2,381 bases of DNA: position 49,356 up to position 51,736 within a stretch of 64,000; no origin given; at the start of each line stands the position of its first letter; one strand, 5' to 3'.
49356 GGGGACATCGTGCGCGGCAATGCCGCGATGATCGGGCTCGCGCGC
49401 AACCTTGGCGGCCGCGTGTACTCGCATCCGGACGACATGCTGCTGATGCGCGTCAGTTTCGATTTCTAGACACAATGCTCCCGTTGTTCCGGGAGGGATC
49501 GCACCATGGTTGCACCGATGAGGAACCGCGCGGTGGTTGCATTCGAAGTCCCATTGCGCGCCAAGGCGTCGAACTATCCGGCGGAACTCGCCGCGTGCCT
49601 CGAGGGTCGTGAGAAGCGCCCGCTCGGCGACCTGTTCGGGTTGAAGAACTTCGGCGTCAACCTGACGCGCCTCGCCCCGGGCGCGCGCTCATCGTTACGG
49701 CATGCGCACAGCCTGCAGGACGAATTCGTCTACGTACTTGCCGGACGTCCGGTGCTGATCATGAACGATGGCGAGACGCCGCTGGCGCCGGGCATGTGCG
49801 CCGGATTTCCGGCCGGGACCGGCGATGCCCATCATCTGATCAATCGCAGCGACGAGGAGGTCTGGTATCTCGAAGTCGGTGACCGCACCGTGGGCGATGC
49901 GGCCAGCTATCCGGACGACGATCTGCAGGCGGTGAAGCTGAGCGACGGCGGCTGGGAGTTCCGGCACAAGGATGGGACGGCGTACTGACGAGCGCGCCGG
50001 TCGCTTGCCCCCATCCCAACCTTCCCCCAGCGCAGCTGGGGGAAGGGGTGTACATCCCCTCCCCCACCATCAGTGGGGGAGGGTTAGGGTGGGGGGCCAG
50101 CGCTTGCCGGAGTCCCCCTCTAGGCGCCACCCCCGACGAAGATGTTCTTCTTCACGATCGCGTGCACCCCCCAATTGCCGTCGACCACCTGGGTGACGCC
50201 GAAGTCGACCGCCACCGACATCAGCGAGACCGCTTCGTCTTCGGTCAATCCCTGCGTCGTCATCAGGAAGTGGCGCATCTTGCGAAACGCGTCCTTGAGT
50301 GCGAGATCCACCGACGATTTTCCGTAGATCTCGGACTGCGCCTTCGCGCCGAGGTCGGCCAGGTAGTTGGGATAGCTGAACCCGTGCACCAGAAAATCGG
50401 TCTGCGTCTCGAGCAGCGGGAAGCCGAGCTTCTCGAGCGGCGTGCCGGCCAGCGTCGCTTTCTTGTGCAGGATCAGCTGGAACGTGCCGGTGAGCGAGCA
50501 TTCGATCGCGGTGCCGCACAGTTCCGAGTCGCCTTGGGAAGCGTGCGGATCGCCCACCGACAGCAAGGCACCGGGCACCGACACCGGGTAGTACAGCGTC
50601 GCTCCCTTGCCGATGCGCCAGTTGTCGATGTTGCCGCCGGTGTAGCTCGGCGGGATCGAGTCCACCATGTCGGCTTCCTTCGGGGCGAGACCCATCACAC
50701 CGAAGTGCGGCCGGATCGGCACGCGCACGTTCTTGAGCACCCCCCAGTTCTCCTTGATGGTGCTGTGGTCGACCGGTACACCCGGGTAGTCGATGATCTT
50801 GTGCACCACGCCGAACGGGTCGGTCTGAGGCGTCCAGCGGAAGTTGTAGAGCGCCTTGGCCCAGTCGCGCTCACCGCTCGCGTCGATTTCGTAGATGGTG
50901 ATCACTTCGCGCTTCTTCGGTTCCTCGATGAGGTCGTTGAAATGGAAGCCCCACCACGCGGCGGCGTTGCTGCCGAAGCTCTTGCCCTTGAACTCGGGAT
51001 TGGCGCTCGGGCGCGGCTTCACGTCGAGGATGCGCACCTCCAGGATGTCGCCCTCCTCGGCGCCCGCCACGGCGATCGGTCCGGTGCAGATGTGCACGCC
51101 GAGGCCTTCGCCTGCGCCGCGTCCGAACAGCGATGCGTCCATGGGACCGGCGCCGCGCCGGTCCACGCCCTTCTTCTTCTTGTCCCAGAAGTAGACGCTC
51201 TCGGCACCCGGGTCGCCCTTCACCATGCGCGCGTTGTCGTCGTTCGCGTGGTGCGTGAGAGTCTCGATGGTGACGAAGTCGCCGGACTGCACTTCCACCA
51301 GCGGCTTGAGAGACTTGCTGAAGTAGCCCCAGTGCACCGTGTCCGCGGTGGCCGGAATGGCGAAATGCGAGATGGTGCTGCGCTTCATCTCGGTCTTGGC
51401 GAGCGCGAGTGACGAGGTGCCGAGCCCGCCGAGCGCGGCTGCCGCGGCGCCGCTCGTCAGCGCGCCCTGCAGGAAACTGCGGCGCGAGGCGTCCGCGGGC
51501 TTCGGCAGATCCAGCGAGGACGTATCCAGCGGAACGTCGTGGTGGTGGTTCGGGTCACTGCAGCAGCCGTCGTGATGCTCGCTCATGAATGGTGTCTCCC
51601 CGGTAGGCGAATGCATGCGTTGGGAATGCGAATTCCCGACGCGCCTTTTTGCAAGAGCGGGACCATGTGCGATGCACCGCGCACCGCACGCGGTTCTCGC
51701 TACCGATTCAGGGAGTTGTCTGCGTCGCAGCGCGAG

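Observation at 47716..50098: Family of ~91-nt nested-hairpin repeats with compensatory stem changes, always between convergent genes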

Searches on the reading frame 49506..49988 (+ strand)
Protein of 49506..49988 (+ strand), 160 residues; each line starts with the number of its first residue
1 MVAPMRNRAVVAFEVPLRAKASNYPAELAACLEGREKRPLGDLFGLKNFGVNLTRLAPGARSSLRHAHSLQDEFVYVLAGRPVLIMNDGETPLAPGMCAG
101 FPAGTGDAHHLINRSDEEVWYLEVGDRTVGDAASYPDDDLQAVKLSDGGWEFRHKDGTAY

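Call 14: find_encoding_contigs(protein=window:49506-49988:+, flank=10000, max_places=6)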
Protein window:49506-49988:+ (160 aa): 11 contigs read that carry it; 6 places shown.
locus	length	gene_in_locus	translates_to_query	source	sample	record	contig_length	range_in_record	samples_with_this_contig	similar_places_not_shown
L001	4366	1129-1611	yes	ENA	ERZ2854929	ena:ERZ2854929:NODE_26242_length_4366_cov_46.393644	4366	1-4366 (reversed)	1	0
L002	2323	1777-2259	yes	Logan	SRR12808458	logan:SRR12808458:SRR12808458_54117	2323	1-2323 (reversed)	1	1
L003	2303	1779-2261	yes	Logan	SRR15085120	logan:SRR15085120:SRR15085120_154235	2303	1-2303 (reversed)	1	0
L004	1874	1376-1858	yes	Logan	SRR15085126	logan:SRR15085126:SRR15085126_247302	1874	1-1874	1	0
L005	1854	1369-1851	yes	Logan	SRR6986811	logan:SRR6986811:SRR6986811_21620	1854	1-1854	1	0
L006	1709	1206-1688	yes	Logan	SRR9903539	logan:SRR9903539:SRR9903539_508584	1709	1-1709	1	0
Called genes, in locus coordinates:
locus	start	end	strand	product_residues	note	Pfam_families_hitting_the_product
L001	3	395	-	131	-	?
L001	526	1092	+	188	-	PF13302:Acetyltransf_3 (weak)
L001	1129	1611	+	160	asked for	PF07883:Cupin_2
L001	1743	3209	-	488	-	PF03069:FmdA_AmdA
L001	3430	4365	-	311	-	?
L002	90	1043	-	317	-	PF00126:HTH_1, PF03466:LysR_substrate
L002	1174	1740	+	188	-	PF13302:Acetyltransf_3 (weak)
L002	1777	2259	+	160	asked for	PF07883:Cupin_2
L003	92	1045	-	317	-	PF00126:HTH_1, PF03466:LysR_substrate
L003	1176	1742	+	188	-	PF13302:Acetyltransf_3 (weak)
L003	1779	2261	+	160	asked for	PF07883:Cupin_2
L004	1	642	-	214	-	?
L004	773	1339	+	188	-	PF13302:Acetyltransf_3 (weak)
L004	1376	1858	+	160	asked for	PF07883:Cupin_2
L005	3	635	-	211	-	?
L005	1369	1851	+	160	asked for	PF07883:Cupin_2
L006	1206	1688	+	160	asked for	PF07883:Cupin_2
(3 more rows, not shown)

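Call 62: search_protein_families(library=pfam, proteins=[window:49506-49985:+], max_evalue=0.00001)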
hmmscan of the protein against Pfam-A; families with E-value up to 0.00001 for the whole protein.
window:49506-49985:+ (160 aa): 1 family
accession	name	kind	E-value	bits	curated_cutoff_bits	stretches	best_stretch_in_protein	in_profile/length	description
PF07883.17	Cupin_2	-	2.3e-15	56.5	27.2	1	53-124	2-69/70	Cupin domain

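Call 75: find_homologous_proteins(query=window:49506-49985:+, max_evalue=1e-40)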
Query window:49506-49985:+ (160 aa): 7847 proteins with E <= 1e-40 among 8000 candidates; the best 120 are listed.
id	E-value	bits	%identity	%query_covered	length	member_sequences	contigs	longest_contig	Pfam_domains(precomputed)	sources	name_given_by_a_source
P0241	7.5e-99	346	96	100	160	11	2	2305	PF07883.18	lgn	-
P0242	1.4e-89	316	89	100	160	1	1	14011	PF07883.18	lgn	-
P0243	5.9e-79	281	80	100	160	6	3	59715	PF07883.18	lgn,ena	-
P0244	2.1e-76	273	78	95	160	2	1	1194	PF07883.18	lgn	-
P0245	9.9e-76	271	77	100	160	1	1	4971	PF07883.18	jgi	jgi:uncharacterized cupin superfamily protein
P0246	7.4e-75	268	76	100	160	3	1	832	PF07883.18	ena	-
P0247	7.7e-75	268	80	96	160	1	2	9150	PF07883.18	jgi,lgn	jgi:uncharacterized cupin superfamily protein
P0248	1.3e-72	261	74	100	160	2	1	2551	PF07883.18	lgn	-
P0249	2.1e-69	250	72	100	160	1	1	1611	PF07883.18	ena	-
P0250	6.9e-69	249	69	98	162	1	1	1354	PF07883.18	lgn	-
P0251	8.6e-69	248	73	95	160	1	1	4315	PF07883.18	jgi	jgi:uncharacterized cupin superfamily protein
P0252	1.2e-68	248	71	98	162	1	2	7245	PF07883.18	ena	-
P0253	2.1e-68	247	72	95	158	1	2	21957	PF07883.18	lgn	-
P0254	3.5e-68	246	71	100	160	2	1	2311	PF07883.18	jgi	jgi:uncharacterized cupin superfamily protein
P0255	4.9e-68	246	73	95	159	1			PF07883.18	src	-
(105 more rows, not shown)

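Call 76: find_encoding_contigs(protein=P0242, flank=4000, max_places=2)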
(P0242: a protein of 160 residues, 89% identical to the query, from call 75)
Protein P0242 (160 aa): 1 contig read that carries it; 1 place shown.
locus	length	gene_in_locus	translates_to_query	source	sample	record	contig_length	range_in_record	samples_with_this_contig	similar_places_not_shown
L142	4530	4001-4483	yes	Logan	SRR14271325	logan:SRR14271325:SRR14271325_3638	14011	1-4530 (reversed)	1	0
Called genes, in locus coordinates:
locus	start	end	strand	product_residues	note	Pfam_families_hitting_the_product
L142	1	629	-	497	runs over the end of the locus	PF07364:DUF1485, PF07171:MlrC_C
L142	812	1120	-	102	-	-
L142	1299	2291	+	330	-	PF02558:ApbA, PF03721:UDPG_MGDP_dh_N (faint), PF08546:ApbA_C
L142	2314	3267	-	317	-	PF00126:HTH_1, PF03466:LysR_substrate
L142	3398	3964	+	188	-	-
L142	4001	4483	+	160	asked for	PF07883:Cupin_2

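Call 77: find_encoding_contigs(protein=P0243, flank=4000, max_places=2)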
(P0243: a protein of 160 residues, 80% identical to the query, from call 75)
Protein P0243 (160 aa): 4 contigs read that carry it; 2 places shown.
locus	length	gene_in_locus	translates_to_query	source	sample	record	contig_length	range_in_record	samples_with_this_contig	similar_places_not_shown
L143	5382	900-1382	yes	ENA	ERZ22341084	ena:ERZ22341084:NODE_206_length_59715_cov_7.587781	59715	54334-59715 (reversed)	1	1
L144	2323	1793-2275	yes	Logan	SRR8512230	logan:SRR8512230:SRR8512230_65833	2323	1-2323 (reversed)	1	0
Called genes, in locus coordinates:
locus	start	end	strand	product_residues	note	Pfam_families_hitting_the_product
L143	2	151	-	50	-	?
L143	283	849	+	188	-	PF13302:Acetyltransf_3 (faint), PF00583:Acetyltransf_1 (weak), PF13508:Acetyltransf_7 (weak)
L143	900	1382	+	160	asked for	PF07883:Cupin_2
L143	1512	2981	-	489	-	PF03069:FmdA_AmdA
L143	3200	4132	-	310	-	PF00294:PfkB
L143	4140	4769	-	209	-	PF01081:Aldolase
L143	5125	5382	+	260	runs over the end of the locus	PF00106:adh_short, PF08659:KR, PF23441:SDR (weak), PF13561:adh_short_C2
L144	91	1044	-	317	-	PF00126:HTH_1, PF03466:LysR_substrate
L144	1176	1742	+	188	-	PF13302:Acetyltransf_3 (faint), PF00583:Acetyltransf_1 (weak), PF13508:Acetyltransf_7 (weak)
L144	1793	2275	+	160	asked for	PF07883:Cupin_2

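Call 78: find_encoding_contigs(protein=P0247, flank=4000, max_places=2)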
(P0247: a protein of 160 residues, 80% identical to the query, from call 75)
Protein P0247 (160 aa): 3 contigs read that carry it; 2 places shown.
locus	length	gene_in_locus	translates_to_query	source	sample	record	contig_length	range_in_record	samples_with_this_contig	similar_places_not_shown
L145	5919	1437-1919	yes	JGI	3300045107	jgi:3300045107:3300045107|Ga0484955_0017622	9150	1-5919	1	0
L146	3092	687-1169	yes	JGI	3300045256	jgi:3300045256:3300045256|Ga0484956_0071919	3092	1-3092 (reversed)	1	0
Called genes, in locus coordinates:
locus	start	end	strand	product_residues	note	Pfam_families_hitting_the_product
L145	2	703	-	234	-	?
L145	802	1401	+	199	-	PF00583:Acetyltransf_1 (weak), PF13508:Acetyltransf_7 (weak)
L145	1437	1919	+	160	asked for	PF07883:Cupin_2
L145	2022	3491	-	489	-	PF03069:FmdA_AmdA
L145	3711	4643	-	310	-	PF00294:PfkB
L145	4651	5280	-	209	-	PF01081:Aldolase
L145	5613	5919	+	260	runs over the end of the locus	PF00106:adh_short, PF08659:KR, PF23441:SDR (weak), PF13561:adh_short_C2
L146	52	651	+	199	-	PF00583:Acetyltransf_1 (weak), PF13508:Acetyltransf_7 (weak)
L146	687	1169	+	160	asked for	PF07883:Cupin_2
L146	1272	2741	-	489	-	PF03069:FmdA_AmdA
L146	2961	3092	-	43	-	?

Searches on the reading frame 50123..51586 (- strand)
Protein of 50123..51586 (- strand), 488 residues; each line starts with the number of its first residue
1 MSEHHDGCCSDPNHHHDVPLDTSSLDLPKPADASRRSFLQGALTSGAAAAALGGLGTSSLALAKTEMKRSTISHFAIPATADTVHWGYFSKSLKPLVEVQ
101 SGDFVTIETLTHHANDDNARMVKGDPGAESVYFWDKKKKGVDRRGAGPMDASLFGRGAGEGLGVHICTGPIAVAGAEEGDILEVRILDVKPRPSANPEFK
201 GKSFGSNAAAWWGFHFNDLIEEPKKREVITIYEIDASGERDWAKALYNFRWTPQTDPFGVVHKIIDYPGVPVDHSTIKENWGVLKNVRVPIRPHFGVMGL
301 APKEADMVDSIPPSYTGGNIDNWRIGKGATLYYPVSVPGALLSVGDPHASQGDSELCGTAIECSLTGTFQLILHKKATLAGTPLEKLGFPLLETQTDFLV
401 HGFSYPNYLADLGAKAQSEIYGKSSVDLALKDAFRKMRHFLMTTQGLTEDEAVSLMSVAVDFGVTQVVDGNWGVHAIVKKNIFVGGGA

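Call 62: search_protein_families(library=pfam, proteins=[window:50123-51586:-], max_evalue=0.00001)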
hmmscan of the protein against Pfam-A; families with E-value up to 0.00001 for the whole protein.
window:50123-51586:- (488 aa): 1 family
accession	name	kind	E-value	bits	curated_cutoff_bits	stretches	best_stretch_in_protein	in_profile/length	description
PF03069.20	FmdA_AmdA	-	4.6e-31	108.5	27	2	310-470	203-357/373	Acetamidase/Formamidase family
